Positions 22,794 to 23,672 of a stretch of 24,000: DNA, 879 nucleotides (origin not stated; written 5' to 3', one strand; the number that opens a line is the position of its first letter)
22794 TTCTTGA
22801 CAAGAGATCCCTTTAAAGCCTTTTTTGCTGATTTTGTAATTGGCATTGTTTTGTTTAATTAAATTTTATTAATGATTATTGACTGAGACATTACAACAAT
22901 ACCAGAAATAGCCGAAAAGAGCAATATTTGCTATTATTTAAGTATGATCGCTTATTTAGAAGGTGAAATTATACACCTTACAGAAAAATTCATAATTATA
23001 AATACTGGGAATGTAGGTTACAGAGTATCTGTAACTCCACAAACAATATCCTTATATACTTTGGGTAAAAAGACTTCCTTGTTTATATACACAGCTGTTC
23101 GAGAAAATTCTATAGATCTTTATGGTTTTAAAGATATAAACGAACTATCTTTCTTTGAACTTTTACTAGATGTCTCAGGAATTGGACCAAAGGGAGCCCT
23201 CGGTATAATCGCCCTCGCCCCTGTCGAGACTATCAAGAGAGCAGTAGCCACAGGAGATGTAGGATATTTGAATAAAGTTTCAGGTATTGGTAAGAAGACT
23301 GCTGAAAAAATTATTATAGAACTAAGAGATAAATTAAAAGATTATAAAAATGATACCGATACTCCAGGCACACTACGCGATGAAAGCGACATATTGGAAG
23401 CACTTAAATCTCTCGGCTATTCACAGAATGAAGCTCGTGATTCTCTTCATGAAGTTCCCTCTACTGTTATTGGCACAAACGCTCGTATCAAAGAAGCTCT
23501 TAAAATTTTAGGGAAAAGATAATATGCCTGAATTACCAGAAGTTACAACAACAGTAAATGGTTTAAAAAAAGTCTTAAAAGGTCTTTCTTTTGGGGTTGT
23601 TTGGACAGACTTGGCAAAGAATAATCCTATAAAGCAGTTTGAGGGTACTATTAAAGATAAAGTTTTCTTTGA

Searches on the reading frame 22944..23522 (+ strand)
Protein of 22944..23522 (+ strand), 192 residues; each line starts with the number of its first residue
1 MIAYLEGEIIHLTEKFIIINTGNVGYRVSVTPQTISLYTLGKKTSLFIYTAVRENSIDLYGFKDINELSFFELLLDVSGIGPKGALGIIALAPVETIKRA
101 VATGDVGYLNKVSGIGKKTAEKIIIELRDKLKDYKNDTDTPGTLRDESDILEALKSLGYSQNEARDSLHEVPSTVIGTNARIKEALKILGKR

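Call 19: search_protein_families(library=pfam, proteins=[window:22944-23522:+], max_evalue=0.01)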
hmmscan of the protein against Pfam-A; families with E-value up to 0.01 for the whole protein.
window:22944-23522:+ (192 aa): 5 families
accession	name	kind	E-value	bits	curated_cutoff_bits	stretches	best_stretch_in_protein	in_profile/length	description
PF01330.27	RuvA_N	-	1.2e-18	67.3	23.6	1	1-61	1-61/61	RuvA N terminal domain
PF14520.12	HHH_5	-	2.7e-14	53.8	27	1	71-129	1-57/57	Helix-hairpin-helix domain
PF07499.19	RuvA_C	-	3e-07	31.3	24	1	148-189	4-46/47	RuvA, C-terminal domain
PF00633.29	HHH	-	7.1e-06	26.1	24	0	109-124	13-28/30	Helix-hairpin-helix motif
PF12836.13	HHH_3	-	7.4e-05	23.2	27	0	108-136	15-42/65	Helix-hairpin-helix motif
